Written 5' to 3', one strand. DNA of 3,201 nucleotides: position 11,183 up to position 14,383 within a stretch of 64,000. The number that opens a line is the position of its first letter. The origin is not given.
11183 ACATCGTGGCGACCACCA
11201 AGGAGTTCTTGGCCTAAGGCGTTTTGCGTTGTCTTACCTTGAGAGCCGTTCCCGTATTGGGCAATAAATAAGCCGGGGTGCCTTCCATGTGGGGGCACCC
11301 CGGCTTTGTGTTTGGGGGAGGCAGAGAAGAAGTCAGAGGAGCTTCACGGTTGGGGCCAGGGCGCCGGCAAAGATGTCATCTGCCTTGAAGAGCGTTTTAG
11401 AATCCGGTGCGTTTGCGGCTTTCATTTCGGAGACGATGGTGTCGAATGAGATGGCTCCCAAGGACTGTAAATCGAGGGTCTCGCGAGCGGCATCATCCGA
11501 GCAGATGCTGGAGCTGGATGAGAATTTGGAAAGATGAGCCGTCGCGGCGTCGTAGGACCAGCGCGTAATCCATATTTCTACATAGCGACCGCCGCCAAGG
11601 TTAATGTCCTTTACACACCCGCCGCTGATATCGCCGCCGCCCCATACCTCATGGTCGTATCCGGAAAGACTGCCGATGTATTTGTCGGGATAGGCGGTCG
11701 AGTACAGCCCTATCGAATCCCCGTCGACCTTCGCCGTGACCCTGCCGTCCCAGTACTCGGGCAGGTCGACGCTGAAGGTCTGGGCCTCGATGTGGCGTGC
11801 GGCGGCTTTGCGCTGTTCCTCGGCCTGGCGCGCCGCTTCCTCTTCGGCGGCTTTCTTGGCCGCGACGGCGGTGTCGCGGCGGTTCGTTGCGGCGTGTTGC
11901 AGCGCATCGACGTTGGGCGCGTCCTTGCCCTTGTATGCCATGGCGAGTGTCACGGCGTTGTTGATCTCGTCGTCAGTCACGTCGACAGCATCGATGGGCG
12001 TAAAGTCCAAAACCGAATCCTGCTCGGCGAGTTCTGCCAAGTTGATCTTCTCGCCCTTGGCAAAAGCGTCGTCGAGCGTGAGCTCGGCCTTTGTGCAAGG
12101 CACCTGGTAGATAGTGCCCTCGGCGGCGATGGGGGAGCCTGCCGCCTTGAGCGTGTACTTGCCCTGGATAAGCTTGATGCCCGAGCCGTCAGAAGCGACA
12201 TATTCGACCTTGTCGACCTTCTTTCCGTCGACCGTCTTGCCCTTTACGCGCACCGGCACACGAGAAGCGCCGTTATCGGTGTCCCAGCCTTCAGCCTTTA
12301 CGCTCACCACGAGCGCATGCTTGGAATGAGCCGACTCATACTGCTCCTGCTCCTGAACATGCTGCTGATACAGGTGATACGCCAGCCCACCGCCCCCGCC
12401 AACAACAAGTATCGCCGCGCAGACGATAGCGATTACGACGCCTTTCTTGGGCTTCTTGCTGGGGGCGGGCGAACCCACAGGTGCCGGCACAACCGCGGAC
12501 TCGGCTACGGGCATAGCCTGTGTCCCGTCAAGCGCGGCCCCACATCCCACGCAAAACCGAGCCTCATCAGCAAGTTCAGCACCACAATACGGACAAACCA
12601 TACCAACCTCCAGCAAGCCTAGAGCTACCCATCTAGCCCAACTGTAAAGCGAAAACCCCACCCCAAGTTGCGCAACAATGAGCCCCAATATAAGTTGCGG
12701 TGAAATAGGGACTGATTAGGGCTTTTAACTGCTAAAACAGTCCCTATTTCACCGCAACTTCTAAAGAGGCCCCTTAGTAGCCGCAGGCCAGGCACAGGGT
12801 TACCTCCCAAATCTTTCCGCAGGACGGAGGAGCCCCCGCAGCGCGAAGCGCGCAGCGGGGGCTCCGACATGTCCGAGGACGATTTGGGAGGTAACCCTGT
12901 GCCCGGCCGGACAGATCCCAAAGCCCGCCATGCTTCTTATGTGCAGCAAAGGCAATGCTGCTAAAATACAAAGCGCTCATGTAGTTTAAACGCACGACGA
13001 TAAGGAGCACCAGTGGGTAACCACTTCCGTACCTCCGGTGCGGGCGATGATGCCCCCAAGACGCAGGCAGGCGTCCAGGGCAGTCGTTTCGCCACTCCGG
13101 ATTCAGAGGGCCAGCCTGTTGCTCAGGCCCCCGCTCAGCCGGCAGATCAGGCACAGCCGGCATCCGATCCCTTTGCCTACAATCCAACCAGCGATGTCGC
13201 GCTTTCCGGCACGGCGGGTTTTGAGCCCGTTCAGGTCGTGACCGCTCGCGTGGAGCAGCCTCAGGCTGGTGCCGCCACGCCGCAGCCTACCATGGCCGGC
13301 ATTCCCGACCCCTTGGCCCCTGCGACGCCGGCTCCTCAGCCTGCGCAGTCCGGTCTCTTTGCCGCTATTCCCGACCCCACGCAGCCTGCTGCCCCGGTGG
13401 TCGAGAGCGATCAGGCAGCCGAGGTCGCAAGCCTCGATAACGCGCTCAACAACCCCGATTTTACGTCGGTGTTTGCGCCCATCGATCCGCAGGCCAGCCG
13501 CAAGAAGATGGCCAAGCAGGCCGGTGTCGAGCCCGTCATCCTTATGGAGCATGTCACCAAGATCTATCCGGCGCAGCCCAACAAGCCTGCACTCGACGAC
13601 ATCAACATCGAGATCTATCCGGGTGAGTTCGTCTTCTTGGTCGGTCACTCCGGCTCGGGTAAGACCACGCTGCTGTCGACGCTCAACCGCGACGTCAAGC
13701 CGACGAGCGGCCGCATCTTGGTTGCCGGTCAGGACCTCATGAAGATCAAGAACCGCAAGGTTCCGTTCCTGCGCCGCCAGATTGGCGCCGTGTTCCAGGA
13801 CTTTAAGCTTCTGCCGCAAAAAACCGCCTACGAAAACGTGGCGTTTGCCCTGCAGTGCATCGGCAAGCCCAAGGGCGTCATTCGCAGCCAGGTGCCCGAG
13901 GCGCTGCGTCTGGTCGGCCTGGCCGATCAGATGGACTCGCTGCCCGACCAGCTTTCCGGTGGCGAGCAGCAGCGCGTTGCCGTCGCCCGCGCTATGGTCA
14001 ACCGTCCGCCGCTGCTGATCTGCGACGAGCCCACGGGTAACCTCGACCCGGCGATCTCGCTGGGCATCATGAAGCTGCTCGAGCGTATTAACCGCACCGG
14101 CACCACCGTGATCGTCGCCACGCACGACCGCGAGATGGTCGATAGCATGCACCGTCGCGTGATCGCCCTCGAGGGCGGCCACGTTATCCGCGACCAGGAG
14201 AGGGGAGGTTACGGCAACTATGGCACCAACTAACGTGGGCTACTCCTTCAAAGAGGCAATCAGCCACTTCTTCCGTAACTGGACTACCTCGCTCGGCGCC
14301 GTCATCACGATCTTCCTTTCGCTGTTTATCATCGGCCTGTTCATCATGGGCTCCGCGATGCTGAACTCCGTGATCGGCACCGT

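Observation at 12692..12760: Family A REP-like palindromes (at least 5 copies) with compensatory arm changes that preserve the hairpin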

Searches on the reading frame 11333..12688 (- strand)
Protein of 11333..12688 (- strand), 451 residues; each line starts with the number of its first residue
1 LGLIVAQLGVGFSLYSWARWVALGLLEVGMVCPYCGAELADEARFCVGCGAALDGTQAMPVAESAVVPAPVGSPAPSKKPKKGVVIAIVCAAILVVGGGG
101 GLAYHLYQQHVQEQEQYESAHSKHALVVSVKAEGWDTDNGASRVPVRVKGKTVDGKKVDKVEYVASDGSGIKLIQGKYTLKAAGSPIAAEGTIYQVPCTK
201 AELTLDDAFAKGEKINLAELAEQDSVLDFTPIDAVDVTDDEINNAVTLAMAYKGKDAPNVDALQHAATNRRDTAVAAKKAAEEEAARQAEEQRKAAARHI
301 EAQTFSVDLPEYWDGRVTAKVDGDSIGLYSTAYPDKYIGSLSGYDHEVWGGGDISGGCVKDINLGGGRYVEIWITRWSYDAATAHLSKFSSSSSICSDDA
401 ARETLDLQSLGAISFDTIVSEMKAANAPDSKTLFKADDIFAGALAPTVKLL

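Call 7: search_protein_families(library=pfam, proteins=[window:11333-12688:-])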
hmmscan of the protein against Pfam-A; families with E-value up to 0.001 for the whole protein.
window:11333-12688:- (451 aa): 4 families
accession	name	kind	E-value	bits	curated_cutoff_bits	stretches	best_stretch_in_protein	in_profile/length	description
PF13240.11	Zn_Ribbon_1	-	4.3e-08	33.1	25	1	32-53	2-23/23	zinc-ribbon domain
PF13248.11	Zn_ribbon_3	-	0.00014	21.6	27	1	31-51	4-24/26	zinc-ribbon domain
PF12773.13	DZR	-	0.00035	21.1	27.3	1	32-53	1-22/45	Double zinc ribbon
PF24463.1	DUF7577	-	0.00072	19.6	28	0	30-53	3-26/27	Domain of unknown function (DUF7577)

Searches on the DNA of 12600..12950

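Call 23: search_rna_families(source=window, start=12600, end=12950, threshold=evalue, max_evalue=10)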
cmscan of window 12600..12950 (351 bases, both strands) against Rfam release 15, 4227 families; matches with E-value up to 10: 16.
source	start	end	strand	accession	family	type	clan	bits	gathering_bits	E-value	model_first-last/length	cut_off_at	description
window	12687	12769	-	RF00673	mir-217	Gene; miRNA;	-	28.7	70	0.003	1-93/93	no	mir-217 microRNA precursor family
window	12673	12780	-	RF04157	MIR9486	Gene; miRNA;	-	28.5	100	0.00068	1-119/119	no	MIR9486 microRNA precursor family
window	12796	12898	-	RF03844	mir-3190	Gene; miRNA;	-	27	81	0.018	1-77/77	no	mir-3190 microRNA precursor family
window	12677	12775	-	RF04139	MIR841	Gene; miRNA;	-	24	200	0.0071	48-165/212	no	MIR841 microRNA precursor family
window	12686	12767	+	RF00673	mir-217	Gene; miRNA;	-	23.4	70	0.061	1-93/93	no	mir-217 microRNA precursor family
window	12693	12781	-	RF02366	Yfr19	Gene; sRNA;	-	19.6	70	1.7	1-82/82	no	Cyanobacterial functional RNA 19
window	12684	12768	-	RF03744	MIR3704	Gene; miRNA;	-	19.4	60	0.4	1-108/108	no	MIR3704 microRNA precursor family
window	12689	12765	-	RF01027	mir-765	Gene; miRNA;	-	18.8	130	0.32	1-114/114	no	mir-765 microRNA precursor family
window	12687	12752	-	RF02274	AniS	Gene;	-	18.7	50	0.73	1-106/106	no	AniS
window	12816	12879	-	RF03809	mir-1203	Gene; miRNA;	-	16.9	100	4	1-84/84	no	mir-1203 microRNA precursor family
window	12815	12877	+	RF03809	mir-1203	Gene; miRNA;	-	15.4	100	9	1-84/84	no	mir-1203 microRNA precursor family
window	12695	12757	+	RF04035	mir-7910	Gene; miRNA;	-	15.1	83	9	2-59/61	no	mir-7910 microRNA precursor family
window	12683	12772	-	RF03965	mir-8927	Gene; miRNA;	-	14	160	3.6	1-145/145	no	mir-8927 microRNA precursor family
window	12803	12883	-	RF02133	HOXB13-AS1_2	Gene; lncRNA;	-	12.4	40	1.7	1-81/81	no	HOXB13 antisense RNA 1 conserved region 2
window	12830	12864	-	RF02357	RNaseP-T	Gene; ribozyme;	CL00002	11.1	60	3.8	1-208/208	no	RNaseP truncated form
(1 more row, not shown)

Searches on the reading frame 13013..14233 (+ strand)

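Call 7: search_protein_families(library=pfam, proteins=[window:13013-14233:+])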
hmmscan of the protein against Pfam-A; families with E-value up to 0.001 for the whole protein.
window:13013-14233:+ (406 aa): 4 families
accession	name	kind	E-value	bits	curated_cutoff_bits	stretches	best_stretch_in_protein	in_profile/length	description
PF00005.33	ABC_tran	-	2.7e-37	128.9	25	1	194-341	1-136/137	ABC transporter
PF13304.12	AAA_21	-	8.2e-08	33.1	27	0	323-376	247-303/304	AAA domain, putative AbiEii toxin, Type IV TA system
PF02463.25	SMC_N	-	2.7e-07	30.7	40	1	205-382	25-208/220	RecF/RecN/SMC N terminal domain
PF13191.12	AAA_16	-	1.9e-05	25.7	32.6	1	205-266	25-84/167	AAA ATPase domain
